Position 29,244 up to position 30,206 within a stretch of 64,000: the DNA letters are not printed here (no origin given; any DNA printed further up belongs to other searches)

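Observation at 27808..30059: Translationally coupled pair: a 529-aa wHTH protein and a ThyA-fold protein lacking the catalytic cysteine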

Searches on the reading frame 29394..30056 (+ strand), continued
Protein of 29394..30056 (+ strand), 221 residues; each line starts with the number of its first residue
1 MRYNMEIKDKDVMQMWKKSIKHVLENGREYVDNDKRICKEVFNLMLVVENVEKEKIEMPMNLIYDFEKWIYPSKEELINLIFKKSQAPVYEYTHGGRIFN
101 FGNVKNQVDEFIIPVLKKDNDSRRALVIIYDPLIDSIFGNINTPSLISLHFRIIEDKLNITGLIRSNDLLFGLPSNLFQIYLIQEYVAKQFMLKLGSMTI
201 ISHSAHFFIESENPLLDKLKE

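Call 77: search_solved_structures(query=P0192, max_evalue=0.01, show_alignments=3)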
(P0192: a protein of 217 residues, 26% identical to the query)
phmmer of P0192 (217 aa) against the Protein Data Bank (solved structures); distinct sequences matched with E-value up to 0.01: 72 (the best 60 are shown).
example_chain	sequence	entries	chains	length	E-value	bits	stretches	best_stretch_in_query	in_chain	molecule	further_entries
1b49_A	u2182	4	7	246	9.5e-20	74.2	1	53-216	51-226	PROTEIN (DEOXYCYTIDYLATE HYDROXYMETHYLASE) | Deoxycytidylate 5-hydroxymethyltransferase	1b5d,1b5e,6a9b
6l18_A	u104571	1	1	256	4.1e-19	72.1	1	53-216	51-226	Deoxycytidylate 5-hydroxymethyltransferase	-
6a9a_A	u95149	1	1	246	3.9e-18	68.9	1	53-216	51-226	Deoxycytidylate 5-hydroxymethyltransferase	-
2vet_A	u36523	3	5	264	1.5e-06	31.1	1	102-212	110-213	THYMIDYLATE SYNTHASE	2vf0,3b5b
1qqq_A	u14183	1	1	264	1.5e-06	31.1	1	102-212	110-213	THYMIDYLATE SYNTHASE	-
2tsc_A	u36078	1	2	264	1.5e-06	31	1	102-212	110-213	THYMIDYLATE SYNTHASE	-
6cdz_A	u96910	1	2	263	1.5e-06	31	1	102-212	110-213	Thymidylate synthase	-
1aob_A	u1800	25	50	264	1.5e-06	31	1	102-212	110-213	THYMIDYLATE SYNTHASE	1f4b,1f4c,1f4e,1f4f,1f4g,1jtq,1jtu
1an5_A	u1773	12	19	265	1.5e-06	31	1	102-212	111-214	THYMIDYLATE SYNTHASE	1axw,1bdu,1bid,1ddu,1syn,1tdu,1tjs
1bq1_A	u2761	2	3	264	1.6e-06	30.9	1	102-212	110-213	THYMIDYLATE SYNTHASE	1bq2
2ftn_A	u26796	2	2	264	1.7e-06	30.8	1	102-212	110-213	Thymidylate synthase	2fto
1zpr_A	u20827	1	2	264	1.8e-06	30.8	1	102-212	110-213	THYMIDYLATE SYNTHASE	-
1jg0_A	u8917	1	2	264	1.9e-06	30.7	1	102-212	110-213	thymidylate synthase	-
1kzj_A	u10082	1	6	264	2.1e-06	30.6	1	102-212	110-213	Thymidylate synthase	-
5b6d_A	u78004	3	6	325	3e-06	30.1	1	37-210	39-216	CMP 5-hydroxymethylase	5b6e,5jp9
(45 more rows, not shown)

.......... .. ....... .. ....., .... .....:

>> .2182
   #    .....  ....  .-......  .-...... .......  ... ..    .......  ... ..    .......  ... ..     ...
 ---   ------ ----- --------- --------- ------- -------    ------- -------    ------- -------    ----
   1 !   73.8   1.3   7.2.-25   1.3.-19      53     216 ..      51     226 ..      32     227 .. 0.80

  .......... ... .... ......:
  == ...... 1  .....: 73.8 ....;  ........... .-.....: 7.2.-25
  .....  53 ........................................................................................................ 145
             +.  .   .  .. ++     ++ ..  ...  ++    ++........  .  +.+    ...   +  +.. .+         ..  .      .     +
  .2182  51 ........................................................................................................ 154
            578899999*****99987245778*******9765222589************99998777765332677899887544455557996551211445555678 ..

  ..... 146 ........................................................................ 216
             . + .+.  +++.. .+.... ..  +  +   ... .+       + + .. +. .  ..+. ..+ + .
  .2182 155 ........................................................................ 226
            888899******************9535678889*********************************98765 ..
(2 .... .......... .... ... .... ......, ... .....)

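Call 85: search_protein_families(library=padloc, proteins=[window:29406-30056:+], max_evalue=0.01)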
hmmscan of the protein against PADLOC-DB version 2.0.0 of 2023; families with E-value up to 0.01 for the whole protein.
window:29406-30056:+ (217 aa): 0 families

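Call 86: search_protein_families(library=phrogs, proteins=[window:29406-30056:+], max_evalue=0.01)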
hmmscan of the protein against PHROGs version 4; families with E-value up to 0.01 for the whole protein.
window:29406-30056:+ (217 aa): 4 families
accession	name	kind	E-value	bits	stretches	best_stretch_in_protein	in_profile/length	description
phrog_5131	-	DNA, RNA and nucleotide metabolism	5e-21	76.3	1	90-210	103-223/357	thymidylate synthase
phrog_160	-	DNA, RNA and nucleotide metabolism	8.8e-19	68.6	1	6-204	30-253/335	thymidylate synthase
phrog_3676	-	DNA, RNA and nucleotide metabolism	3.8e-17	63.5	1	90-207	106-230/351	thymidylate synthase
phrog_5682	-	DNA, RNA and nucleotide metabolism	4.2e-08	33.8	1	88-204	34-151/209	thymidylate synthase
